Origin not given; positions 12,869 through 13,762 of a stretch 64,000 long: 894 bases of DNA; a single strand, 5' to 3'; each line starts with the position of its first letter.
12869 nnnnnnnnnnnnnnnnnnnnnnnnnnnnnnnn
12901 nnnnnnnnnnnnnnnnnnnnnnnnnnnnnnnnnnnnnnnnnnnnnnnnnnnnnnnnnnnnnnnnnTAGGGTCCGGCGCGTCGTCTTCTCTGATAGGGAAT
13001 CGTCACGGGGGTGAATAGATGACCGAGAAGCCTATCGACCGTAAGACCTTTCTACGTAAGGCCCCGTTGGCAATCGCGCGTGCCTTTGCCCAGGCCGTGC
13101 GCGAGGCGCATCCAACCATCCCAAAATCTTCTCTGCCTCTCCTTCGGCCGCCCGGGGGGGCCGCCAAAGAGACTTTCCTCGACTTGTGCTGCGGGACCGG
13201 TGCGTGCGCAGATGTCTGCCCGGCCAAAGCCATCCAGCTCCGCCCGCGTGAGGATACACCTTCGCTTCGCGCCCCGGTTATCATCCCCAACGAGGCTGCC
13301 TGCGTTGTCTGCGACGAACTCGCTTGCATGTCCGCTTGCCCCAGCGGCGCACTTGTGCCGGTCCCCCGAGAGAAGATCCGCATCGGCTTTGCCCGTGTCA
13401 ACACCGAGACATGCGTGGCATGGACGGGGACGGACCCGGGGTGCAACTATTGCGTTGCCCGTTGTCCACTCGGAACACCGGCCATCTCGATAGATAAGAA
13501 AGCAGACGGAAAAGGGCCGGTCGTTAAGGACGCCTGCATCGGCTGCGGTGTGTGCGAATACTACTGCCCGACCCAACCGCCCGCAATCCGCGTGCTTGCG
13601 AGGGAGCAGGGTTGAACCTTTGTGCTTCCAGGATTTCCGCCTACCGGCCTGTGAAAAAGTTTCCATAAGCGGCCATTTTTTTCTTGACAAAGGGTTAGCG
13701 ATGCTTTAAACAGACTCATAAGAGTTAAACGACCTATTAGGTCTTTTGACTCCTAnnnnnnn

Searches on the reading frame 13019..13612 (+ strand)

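Call 3: search_protein_families(library=pfam, proteins=[window:13019-13612:+], max_evalue=0.1)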
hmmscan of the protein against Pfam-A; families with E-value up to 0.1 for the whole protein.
window:13019-13612:+ (198 aa): 13 families
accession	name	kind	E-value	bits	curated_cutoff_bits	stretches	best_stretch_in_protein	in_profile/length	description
PF12838.12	Fer4_7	-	1.8e-15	57.5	27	3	57-111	2-52/52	4Fe-4S dicluster domain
PF14697.11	Fer4_21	-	5.7e-10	39.6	35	2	125-185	1-53/59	4Fe-4S dicluster domain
PF13237.11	Fer4_10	-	6.2e-10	39.3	25.5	2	141-184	11-53/53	4Fe-4S dicluster domain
PF13187.11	Fer4_9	-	2.2e-09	37.6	27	2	141-186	4-50/52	4Fe-4S dicluster domain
PF00037.32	Fer4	-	2.2e-09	37.2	21.1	2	168-186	3-21/24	4Fe-4S binding domain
PF12837.12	Fer4_6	-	3.4e-08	33.5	25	1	169-186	5-22/24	4Fe-4S binding domain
PF13534.11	Fer4_17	-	4.1e-06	27.7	22.2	0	46-69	35-58/61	4Fe-4S dicluster domain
PF13484.11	Fer4_16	-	1.8e-05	25.8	30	1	57-77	2-21/66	4Fe-4S double cluster binding domain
PF25160.1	LdpA_Fe-S-bd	-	3.7e-05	23.8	27.6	1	53-75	24-46/49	LdpA Fe-S cluster-binding domain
PF12797.12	Fer4_2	-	0.00012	22.3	24.5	1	169-185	6-22/22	4Fe-4S binding domain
PF13183.11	Fer4_8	-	0.00031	21.6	27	0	50-70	47-67/68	4Fe-4S dicluster domain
PF12798.12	Fer4_3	-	0.0039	18.3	27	0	173-185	1-13/15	4Fe-4S binding domain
PF12800.12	Fer4_4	-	0.0068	17.1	24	1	171-185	2-16/17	4Fe-4S binding domain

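Call 4: search_protein_families(library=ncbifam, proteins=[window:13019-13612:+], max_evalue=0.1)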
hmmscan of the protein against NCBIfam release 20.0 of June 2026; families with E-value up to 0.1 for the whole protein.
window:13019-13612:+ (198 aa): 64 families (the best 25 are shown)
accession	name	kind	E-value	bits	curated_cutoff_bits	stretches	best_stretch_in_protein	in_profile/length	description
NF007012.0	PRK09476.1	equivalog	3.1e-28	98.6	269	1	6-196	9-209/254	ferredoxin-type protein NapG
TIGR00397.1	mauM_napG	subfamily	5.3e-24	84.9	178.85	1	21-198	22-202/213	MauM/NapG family ferredoxin-type protein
TIGR00402.1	napF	equivalog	1.7e-09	37.8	102.2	1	42-185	22-145/149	ferredoxin-type protein NapF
NF042909.1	FMH_DH_FwdF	exception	4.1e-09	36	375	2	55-123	257-321/336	tungsten-dependent formylmethanofuran dehydrogenase subunit FwdF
TIGR02951.1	DMSO_dmsB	equivalog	8.4e-09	35.6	214.1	2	93-161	62-119/161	DMSO/selenate family reductase complex B subunit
NF040864.1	HgcB_ferredoxin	equivalog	1.4e-07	31.2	99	2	55-112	14-61/93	mercury methylation ferredoxin HgcB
TIGR01971.1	NuoI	subfamily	2e-07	30.6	113.05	2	55-113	42-99/121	NADH-quinone oxidoreductase, chain I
NF007205.0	PRK09626.1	equivalog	2.1e-07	30.9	93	1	140-185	20-68/105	2-oxoglutarate-acceptor oxidoreductase subunit OorD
TIGR02179.1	PorD_KorD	subfamily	2.4e-07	30.8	60.05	2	55-76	55-76/78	2-oxoacid:acceptor oxidoreductase, delta subunit, pyruvate/2-ketoisovalerate family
TIGR01944.1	rnfB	subfamily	8.9e-06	25.4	68.7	1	141-187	117-159/190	RnfABCDGE type electron transport complex subunit B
NF040684.1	PorD_Arch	equivalog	1e-05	25.5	120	2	50-76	57-83/85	pyruvate synthase subunit PorD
NF004914.0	PRK06273.1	equivalog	1.5e-05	24.9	163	2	51-77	47-73/167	ferredoxin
NF058577.1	FdxA_fam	equivalog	1.6e-05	24.9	65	2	142-186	12-51/52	4Fe-4S ferredoxin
NF043039.1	HgcAB_like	equivalog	1.6e-05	24.7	285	1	55-112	300-349/350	HgcAB-like fusion protein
TIGR03294.1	FrhG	equivalog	1.7e-05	24.6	245.5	2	140-185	177-217/228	coenzyme F420 hydrogenase subunit gamma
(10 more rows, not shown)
